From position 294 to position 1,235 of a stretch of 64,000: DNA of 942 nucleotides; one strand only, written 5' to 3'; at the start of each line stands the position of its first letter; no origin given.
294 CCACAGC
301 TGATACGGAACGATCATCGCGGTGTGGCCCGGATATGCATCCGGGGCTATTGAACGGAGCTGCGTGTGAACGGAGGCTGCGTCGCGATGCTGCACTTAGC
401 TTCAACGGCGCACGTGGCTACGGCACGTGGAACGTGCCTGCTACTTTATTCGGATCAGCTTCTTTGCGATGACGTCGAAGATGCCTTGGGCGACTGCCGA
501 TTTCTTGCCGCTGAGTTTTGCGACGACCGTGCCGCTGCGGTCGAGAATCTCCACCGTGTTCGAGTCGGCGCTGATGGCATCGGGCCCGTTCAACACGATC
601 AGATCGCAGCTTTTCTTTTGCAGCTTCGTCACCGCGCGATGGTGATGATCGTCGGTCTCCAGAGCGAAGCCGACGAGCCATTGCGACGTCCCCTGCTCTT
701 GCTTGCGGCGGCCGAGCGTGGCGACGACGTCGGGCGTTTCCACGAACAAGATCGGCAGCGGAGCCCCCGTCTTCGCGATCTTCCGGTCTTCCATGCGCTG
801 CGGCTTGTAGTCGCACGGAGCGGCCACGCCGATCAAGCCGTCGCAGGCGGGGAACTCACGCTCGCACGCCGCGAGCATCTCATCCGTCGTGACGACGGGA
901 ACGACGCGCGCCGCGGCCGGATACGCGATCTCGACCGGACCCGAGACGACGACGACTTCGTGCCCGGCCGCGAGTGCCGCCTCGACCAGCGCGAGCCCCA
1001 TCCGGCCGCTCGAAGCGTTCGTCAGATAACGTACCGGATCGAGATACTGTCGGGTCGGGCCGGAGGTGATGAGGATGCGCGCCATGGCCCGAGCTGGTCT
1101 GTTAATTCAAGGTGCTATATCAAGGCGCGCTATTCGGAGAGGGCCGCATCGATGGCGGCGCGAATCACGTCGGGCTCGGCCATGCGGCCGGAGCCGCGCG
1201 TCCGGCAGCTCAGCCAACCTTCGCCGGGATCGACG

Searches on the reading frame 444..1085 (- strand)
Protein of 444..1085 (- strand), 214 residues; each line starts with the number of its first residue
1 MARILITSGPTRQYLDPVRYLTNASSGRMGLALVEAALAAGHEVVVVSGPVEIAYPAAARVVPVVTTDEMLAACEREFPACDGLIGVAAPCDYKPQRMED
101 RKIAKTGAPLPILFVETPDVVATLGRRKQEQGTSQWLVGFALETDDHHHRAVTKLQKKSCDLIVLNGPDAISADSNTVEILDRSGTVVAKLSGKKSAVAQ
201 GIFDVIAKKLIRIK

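Call 85: search_protein_families(library=padloc, alignment_id=A8, max_evalue=0.00001)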
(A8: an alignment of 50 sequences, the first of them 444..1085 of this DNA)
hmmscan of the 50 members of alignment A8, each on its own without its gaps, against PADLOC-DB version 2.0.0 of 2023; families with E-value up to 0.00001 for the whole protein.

A. member 1, window:444-1085:- (214 aa): 0 families

B. families by the number of members that match (of 50 scanned): 14 families
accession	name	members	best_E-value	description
PDLC04606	PDC-M37B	1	5.7e-41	-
PDLC04135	mad3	1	2.8e-40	mads_3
PDLC04605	PDC-M37B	1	2.7e-33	-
PDLC03838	DolB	1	2.3e-32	-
PDLC03859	LmuB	1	2.3e-20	-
PDLC02960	RT-Protease_XI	1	4e-10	single gene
PDLC02959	RT-Protease_XI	1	6.7e-09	single gene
PDLC04140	mad8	1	1.1e-07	mads_8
PDLC03865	LmuB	1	1.3e-07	-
PDLC00915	TRIP13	1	2.9e-07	TRIP13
PDLC05062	PDC-S66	1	8.2e-07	-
PDLC02980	AriA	1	1.2e-06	-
PDLC04133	mad1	1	2.2e-06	mads_1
PDLC04647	PDC-M43B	1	8.4e-06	-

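Call 86: search_protein_families(library=pfam, alignment_id=A8, max_evalue=0.00001)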
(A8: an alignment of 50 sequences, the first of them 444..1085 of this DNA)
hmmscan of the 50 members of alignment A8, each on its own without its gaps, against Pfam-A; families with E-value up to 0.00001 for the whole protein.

A. member 1, window:444-1085:- (214 aa): 1 family
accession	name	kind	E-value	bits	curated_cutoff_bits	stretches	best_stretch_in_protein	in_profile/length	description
PF04127.22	DFP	-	8e-54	182.7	22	1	3-178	5-183/186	DNA/pantothenate metabolism flavoprotein C-terminal domain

B. families by the number of members that match (of 50 scanned): 68 families (the first 25 are shown)
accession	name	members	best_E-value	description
PF13365.12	Trypsin_2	2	2.8e-32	Trypsin-like peptidase domain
PF04536.20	TPM_phosphatase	2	3.5e-26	TPM domain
PF13180.12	PDZ_2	2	5.6e-24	PDZ domain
PF00072.30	Response_reg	2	2.4e-20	Response regulator receiver domain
PF07728.20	AAA_5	2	1.1e-18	AAA domain (dynein-related subfamily)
PF17820.7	PDZ_6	2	3.7e-18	PDZ domain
PF01546.33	Peptidase_M20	2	5.5e-07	Peptidase family M20/M25/M40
PF00012.26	HSP70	1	6.1e-266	Hsp70 protein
PF01053.26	Cys_Met_Meta_PP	1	3.5e-148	Cys/Met metabolism PLP-dependent enzyme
PF00121.24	TIM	1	7.7e-93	Triosephosphate isomerase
PF05343.19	Peptidase_M42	1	1.9e-82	M42 glutamyl aminopeptidase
PF03331.19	LpxC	1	1.8e-81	UDP-3-O-acyl N-acetylglycosamine deacetylase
PF07724.20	AAA_2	1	8.5e-74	AAA domain (Cdc48 subfamily)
PF07726.17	AAA_3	1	1.6e-64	ATPase family associated with various cellular activities (AAA)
PF00800.23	PDT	1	7.6e-60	Prephenate dehydratase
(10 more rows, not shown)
